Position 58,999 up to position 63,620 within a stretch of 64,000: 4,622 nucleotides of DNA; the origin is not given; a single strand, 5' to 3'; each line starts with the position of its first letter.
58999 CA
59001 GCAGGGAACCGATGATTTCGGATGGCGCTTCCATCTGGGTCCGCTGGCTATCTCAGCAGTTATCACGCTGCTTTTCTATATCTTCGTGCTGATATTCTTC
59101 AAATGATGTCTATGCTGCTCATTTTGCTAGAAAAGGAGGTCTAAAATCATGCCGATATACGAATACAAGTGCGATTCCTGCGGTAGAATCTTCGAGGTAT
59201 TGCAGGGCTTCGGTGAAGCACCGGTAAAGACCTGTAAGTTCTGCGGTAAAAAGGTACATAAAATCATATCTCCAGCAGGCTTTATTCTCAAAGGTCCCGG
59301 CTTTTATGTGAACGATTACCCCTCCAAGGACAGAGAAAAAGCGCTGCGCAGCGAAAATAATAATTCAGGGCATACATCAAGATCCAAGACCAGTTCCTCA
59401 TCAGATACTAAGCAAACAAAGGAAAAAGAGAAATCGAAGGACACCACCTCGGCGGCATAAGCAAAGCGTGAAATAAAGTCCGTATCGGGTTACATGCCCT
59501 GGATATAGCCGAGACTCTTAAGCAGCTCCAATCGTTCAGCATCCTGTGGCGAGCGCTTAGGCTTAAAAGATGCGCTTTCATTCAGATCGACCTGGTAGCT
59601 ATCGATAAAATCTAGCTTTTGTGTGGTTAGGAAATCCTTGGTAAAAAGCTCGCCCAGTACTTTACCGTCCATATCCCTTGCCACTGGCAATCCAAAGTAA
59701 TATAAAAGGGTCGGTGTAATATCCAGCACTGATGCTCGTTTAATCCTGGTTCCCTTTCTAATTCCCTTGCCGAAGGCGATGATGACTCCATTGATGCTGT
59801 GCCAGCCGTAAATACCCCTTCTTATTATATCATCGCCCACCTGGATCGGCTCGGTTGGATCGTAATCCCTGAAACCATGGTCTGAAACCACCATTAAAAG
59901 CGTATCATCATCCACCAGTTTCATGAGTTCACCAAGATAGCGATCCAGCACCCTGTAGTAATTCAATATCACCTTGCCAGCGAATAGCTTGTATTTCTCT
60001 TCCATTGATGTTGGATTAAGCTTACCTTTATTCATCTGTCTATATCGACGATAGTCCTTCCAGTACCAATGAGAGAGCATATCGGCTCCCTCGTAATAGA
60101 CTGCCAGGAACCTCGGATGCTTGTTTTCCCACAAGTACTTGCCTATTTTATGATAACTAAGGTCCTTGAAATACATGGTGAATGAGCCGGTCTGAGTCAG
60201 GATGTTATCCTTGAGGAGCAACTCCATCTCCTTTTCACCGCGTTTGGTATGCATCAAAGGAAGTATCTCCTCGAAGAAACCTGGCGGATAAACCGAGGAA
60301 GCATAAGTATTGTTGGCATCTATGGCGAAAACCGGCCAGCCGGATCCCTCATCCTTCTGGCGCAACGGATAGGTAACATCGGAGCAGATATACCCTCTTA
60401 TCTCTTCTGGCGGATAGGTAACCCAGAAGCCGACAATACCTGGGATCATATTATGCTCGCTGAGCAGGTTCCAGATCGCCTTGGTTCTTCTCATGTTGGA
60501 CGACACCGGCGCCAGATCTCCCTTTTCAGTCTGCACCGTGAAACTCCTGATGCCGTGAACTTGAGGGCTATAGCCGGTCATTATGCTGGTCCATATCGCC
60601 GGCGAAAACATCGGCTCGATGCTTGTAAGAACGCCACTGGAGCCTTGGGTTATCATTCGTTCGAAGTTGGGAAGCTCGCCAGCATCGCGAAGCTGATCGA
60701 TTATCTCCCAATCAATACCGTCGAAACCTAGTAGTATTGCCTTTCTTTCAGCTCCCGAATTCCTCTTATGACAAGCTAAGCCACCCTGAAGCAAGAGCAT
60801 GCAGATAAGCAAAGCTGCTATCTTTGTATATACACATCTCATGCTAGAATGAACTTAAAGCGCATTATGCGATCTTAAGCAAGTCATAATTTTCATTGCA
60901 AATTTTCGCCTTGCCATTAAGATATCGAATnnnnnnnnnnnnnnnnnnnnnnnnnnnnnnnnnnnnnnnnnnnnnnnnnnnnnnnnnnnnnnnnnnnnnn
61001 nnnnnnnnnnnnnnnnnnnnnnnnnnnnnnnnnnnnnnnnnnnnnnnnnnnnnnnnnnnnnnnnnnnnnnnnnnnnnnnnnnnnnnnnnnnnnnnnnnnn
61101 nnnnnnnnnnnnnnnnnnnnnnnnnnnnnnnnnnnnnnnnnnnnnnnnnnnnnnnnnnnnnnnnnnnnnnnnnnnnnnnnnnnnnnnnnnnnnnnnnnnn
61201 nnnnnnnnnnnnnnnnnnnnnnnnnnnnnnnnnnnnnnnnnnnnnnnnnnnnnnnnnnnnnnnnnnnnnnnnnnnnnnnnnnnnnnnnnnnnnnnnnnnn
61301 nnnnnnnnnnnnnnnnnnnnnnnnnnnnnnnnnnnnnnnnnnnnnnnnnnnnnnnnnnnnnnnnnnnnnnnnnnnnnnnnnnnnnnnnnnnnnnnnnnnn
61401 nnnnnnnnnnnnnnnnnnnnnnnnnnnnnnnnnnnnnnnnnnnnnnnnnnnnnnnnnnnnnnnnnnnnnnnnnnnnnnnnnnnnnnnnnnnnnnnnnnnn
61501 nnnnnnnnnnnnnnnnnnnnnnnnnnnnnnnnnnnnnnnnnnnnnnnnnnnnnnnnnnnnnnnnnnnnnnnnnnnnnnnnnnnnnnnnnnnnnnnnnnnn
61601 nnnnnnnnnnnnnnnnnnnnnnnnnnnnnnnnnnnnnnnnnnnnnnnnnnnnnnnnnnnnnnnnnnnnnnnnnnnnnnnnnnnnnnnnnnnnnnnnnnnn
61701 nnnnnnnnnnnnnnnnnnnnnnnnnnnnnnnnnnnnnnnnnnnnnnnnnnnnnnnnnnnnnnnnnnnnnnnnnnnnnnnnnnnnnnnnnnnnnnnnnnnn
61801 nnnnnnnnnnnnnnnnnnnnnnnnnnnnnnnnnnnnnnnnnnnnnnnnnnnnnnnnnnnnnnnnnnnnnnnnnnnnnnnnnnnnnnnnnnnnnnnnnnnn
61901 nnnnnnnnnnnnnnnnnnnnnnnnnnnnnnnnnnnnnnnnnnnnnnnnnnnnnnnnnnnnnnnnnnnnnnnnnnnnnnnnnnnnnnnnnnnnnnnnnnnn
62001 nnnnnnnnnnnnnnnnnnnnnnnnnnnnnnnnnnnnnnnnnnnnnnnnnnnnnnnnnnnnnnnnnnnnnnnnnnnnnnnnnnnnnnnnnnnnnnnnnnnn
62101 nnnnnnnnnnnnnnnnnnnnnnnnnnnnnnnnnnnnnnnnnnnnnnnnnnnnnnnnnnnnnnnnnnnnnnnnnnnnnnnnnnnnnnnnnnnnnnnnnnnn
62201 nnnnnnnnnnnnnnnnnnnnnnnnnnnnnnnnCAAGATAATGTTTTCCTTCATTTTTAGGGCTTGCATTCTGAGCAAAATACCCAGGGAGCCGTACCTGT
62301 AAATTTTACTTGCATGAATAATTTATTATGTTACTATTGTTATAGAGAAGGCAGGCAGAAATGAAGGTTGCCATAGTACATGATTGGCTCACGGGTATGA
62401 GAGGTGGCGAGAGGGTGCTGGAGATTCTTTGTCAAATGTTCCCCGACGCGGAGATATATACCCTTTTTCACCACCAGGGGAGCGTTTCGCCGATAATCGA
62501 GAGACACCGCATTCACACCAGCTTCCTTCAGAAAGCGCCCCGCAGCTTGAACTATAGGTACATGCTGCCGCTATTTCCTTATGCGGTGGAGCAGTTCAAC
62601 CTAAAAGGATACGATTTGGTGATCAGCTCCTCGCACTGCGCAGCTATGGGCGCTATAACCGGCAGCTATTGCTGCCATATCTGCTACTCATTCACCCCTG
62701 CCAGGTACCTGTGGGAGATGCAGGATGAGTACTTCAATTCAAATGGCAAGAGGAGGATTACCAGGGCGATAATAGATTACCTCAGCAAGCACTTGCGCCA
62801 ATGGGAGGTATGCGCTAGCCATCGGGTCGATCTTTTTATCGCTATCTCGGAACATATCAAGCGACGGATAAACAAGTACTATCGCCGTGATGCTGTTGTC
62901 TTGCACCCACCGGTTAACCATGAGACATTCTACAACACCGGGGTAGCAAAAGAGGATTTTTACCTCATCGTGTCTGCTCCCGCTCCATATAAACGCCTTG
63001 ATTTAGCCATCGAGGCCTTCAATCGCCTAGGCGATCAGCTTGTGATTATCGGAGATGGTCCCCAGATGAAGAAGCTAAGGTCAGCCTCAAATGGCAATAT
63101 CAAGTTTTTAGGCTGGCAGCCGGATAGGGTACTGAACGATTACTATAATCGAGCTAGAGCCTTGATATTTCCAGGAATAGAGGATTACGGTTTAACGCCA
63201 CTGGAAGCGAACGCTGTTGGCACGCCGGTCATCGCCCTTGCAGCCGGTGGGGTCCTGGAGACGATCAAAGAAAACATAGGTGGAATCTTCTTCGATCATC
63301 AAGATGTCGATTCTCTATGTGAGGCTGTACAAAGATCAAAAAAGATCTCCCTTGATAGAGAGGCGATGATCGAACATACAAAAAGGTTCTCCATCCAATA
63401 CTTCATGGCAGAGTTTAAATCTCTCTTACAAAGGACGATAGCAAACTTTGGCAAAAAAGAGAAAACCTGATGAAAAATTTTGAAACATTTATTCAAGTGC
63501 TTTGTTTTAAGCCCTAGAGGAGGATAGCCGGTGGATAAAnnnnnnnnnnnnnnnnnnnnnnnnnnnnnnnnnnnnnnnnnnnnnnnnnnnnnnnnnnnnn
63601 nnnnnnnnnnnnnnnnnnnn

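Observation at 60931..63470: Methyltransferase with a 150-aa coiled-coil tail next to a GT4 gene: WbdD-like chain-length terminator without the kinase domain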

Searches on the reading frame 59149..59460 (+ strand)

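Call 3: search_protein_families(library=pfam, proteins=[window:59149-59460:+], max_evalue=0.01)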
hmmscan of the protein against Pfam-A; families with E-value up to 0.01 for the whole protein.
window:59149-59460:+ (103 aa): 2 families
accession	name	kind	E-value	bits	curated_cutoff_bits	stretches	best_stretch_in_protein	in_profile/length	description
PF09723.15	Zn_ribbon_8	-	3.7e-16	59.3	34.4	1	1-40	1-41/41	Zinc ribbon domain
PF06397.17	Desulfoferrod_N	-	0.0012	18.9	23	1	6-20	7-21/36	Desulfoferrodoxin, N-terminal domain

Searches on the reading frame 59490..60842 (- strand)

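Call 3: search_protein_families(library=pfam, proteins=[window:59490-60842:-], max_evalue=0.01)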
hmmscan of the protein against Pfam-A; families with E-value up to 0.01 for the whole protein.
window:59490-60842:- (450 aa): 3 families
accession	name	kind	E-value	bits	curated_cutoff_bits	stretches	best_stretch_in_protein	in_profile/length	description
PF01663.27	Phosphodiest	-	1.6e-27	97.4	23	1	36-346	2-243/342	Type I phosphodiesterase / nucleotide pyrophosphatase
PF00884.28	Sulfatase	-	0.00012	21.9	25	1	196-384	141-300/301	Sulfatase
PF01676.23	Metalloenzyme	-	0.00057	19.9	24.3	1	298-385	175-250/252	Metalloenzyme superfamily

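Call 4: search_protein_families(library=ncbifam, proteins=[window:59490-60842:-], max_evalue=0.01)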
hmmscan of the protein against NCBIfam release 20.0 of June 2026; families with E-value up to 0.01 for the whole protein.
window:59490-60842:- (450 aa): 2 families
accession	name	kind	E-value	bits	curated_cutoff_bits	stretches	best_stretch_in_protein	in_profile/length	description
TIGR02335.1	hydr_PhnA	equivalog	4.2e-07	29.4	407.55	1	32-100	12-80/408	phosphonoacetate hydrolase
NF003766.0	PRK05362.1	equivalog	0.0055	15.5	256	1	298-386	309-383/396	phosphopentomutase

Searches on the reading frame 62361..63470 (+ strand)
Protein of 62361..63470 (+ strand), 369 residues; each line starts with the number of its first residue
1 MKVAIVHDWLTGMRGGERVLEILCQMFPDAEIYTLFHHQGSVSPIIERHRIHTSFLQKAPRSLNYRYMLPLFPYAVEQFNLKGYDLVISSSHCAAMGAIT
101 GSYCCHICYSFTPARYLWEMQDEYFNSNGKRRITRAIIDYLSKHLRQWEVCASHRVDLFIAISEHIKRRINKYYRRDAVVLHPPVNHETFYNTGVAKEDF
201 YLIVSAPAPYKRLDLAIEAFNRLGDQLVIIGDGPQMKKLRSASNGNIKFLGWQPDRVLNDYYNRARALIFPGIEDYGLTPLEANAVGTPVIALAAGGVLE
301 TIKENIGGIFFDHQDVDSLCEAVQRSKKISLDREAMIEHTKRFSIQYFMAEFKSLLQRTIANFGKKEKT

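Call 3: search_protein_families(library=pfam, proteins=[window:62361-63470:+], max_evalue=0.01)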
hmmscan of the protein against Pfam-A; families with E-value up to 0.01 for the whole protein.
window:62361-63470:+ (369 aa): 4 families
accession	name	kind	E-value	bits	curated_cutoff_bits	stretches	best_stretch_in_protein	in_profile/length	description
PF00534.26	Glycos_transf_1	-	1.7e-23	83.5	26.4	1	197-342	14-171/172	Glycosyl transferases group 1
PF13692.12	Glyco_trans_1_4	-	1.4e-20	74.4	27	1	207-325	10-138/142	Glycosyl transferases group 1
PF13439.12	Glyco_transf_4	-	7.7e-07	29.7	28.5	1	15-188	3-169/170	Glycosyltransferase Family 4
PF20706.3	GT4-conflict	-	5.2e-05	22.8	26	1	208-308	209-326/385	Family 4 Glycosyltransferase in conflict systems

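Call 4: search_protein_families(library=ncbifam, proteins=[window:62361-63470:+], max_evalue=0.01)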
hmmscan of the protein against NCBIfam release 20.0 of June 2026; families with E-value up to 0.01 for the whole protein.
window:62361-63470:+ (369 aa): 24 families
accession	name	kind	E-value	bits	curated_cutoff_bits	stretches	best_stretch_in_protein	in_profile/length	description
TIGR03999.1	thiol_BshA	equivalog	4.2e-12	45.7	273.7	1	198-357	199-371/375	N-acetyl-alpha-D-glucosaminyl L-malate synthase BshA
NF038255.1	exopoly_VpsD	equivalog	6.8e-11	41.6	300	1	151-359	152-379/381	VpsD family glycosyltransferase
TIGR04047.1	MSMEG_0565_glyc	hypoth_equivalog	2.6e-10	39.9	259.85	1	243-330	255-342/373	MSMEG_0565 family glycosyltransferase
NF053787.1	GlcN_PG_synth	equivalog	1e-09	37.7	480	1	202-340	199-335/361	N-acetylglucosaminyl phosphatidylglycerol synthase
TIGR04063.1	stp3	hypoth_equivalog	2e-09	36.8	442.05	1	209-343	224-374/397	TIGR04063 family PEP-CTERM/XrtA system glycosyltransferase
TIGR03449.1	mycothiol_MshA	equivalog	3.7e-09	36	462.5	1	246-346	285-390/406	D-inositol-3-phosphate glycosyltransferase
TIGR03088.1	stp2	hypoth_equivalog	1.3e-08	34.3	409.05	1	226-358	231-372/374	TIGR03088 family PEP-CTERM/XrtA system glycosyltransferase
NF047684.1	TeichurnBiosyTuaC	equivalog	7.9e-08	31.6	550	1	217-338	238-363/391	teichuronic acid biosynthesis protein TuaC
NF041876.1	EPS_EpsE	equivalog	2e-07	30.6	400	1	245-331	276-363/389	exopolysaccharide biosynthesis GT4 family glycosyltransferase EpsE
NF001901.0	PRK00654.1-5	equivalog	2.3e-07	29.7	649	1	196-334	314-461/502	glycogen synthase GlgA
TIGR02095.1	glgA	subfamily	1.3e-06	27.4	328.45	1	209-341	305-453/477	glycogen/starch synthase, ADP-glucose type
NF041010.1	glycosy_Agl16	equivalog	1.5e-06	27.3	575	1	149-342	127-330/352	glycosylation protein Agl16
NF007396.0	PRK09922.1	equivalog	7.8e-06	25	385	1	226-358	214-357/361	lipopolysaccharide 1,6-galactosyltransferase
NF049988.1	MGlcDAGSynMgs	equivalog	1.6e-05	24.4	400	1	210-360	225-388/398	alpha-monoglucosyldiacylglycerol synthase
TIGR02149.1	glgA_Coryne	subfamily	1.6e-05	24.2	302.4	1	257-318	276-338/391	glycogen synthase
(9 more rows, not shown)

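Call 10: find_encoding_contigs(protein=window:62361-63470:+, flank=10000, max_places=6)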
Protein window:62361-63470:+ (369 aa): no gene with exactly this product is on record in the collection.

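Call 58: find_homologous_proteins(query=window:62361-63470:+, max_evalue=1e-20)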
Query window:62361-63470:+ (369 aa): 7994 proteins with E <= 1e-20 among 8000 candidates; the best 120 are listed.
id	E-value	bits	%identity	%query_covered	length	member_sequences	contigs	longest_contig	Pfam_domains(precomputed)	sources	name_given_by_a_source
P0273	1.1e-252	856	100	100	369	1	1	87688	PF00534.27,PF13439.13,PF13692.13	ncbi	-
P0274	8.0e-124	432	52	99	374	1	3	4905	PF00534.27,PF13692.13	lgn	-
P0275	2.8e-123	430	55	98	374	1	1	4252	PF00534.27,PF13439.13,PF13692.13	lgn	-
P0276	1.5e-120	421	53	100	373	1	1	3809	PF00534.27,PF13439.13,PF13692.13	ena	-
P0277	8.8e-120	418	51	99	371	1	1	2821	PF00534.27,PF13439.13,PF13692.13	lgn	-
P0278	2.4e-118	414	52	98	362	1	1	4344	PF00534.27,PF13439.13,PF13692.13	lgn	-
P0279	2.9e-118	413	54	96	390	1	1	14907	PF00534.27,PF13692.13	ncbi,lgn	-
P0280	9.1e-118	412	50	98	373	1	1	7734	PF00534.27,PF13439.13,PF13692.13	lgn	-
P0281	1.0e-116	408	51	99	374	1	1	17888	PF00534.27,PF13439.13,PF13692.13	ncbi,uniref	ncbi:glycosyltransferase [candidate division CSSED10-310 bacterium]|uniref:Glycosyltransferase n=1 T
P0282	1.8e-116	407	52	98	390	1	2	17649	PF00534.27,PF13439.13,PF13692.13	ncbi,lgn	-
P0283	3.9e-116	406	51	98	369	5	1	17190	PF00534.27,PF13439.13,PF13692.13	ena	-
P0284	4.3e-116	406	54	98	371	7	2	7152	PF00534.27,PF13439.13,PF13692.13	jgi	jgi:glycosyltransferase involved in cell wall biosynthesis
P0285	4.8e-116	406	51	98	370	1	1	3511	PF00534.27,PF13439.13,PF13692.13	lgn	-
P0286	1.1e-115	405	52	98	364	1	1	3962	PF00534.27,PF20706.4,PF13692.13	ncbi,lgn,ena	-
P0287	1.3e-115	405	51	98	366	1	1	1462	PF00534.27,PF13439.13,PF13692.13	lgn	-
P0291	3.1e-115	403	52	98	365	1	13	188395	PF00534.27,PF13439.13,PF13692.13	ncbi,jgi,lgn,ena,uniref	ncbi:MAG: glycosyltransferase [candidate division WOR-3 bacterium]|uniref:Glycosyltransferase family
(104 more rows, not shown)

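Call 60: find_encoding_contigs(protein=P0279, flank=7000, max_places=1)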
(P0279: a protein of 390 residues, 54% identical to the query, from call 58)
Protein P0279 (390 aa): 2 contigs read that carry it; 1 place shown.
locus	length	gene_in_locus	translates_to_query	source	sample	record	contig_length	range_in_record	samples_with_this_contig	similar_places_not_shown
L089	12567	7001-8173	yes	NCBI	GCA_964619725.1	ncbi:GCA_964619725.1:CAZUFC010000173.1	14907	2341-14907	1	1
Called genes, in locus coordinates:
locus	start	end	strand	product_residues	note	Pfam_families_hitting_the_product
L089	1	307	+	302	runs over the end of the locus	PF02445:NadA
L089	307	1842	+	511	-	PF00890:FAD_binding_2, PF01266:DAO (weak), PF03486:HI0933_like (faint), PF02910:Succ_DH_flav_C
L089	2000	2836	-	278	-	PF03130:HEAT_PBS (faint), PF00514:Arm (faint), PF02985:HEAT (faint), PF13646:HEAT_2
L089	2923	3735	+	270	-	-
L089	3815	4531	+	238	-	PF01135:PCMT, PF02353:CMAS (weak), PF00398:RrnaAD (weak), PF13847:Methyltransf_31, PF08241:Methyltransf_11 (weak), PF13649:Methyltransf_25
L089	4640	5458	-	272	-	-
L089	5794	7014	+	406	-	PF13439:Glyco_transf_4, PF20706:GT4-conflict, PF00534:Glycos_transf_1, PF13692:Glyco_trans_1_4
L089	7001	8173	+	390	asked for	PF00534:Glycos_transf_1, PF13692:Glyco_trans_1_4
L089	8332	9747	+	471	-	PF13727:CoA_binding_3, PF02629:CoA_binding (faint), PF17836:PglD_N (weak), PF02397:Bac_transf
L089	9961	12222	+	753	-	PF00209:SNF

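Call 61: find_encoding_contigs(protein=P0291, flank=7000, max_places=3)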
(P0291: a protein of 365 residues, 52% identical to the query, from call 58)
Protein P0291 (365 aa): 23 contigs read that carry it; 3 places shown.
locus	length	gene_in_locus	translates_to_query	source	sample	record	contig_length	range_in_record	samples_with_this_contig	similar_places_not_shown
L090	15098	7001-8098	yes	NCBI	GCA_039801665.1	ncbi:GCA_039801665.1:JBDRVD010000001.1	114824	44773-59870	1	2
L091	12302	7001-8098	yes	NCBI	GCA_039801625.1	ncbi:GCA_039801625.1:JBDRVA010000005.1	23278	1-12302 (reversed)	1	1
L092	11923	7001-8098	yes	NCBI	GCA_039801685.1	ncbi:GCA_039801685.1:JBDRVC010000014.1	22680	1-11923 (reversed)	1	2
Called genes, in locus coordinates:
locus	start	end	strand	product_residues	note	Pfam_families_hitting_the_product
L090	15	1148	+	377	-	PF04932:Wzy_C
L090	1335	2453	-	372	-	PF13439:Glyco_transf_4, PF20706:GT4-conflict, PF00534:Glycos_transf_1, PF13692:Glyco_trans_1_4, PF13524:Glyco_trans_1_2 (weak)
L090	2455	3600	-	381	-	PF00534:Glycos_transf_1 (weak), PF13692:Glyco_trans_1_4, PF13524:Glyco_trans_1_2 (weak)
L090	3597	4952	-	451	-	PF01943:Polysacc_synt (weak), PF01554:MatE (faint), PF01943:Polysacc_synt, PF13440:Polysacc_synt_3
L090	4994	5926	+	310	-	PF02540:NAD_synthase, PF03054:tRNA_Me_trans (faint), PF02540:NAD_synthase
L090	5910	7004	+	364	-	PF13439:Glyco_transf_4 (weak), PF00534:Glycos_transf_1, PF13692:Glyco_trans_1_4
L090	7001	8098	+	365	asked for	PF13439:Glyco_transf_4 (faint), PF00534:Glycos_transf_1, PF13692:Glyco_trans_1_4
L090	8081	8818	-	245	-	PF01145:Band_7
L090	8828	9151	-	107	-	PF13411:MerR_1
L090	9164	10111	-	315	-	PF01210:NAD_Gly3P_dh_N, PF03446:NAD_binding_2 (weak), PF03807:F420_oxidored (weak), PF07479:NAD_Gly3P_dh_C, PF20618:GPD_NAD_C_bact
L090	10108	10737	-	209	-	PF02660:G3P_acyltransf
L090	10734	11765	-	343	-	PF04389:Peptidase_M28, PF01546:Peptidase_M20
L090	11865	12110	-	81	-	-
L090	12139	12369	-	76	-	-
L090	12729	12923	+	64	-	-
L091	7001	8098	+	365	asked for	PF13439:Glyco_transf_4 (faint), PF00534:Glycos_transf_1, PF13692:Glyco_trans_1_4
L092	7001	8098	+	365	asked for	PF13439:Glyco_transf_4 (faint), PF00534:Glycos_transf_1, PF13692:Glyco_trans_1_4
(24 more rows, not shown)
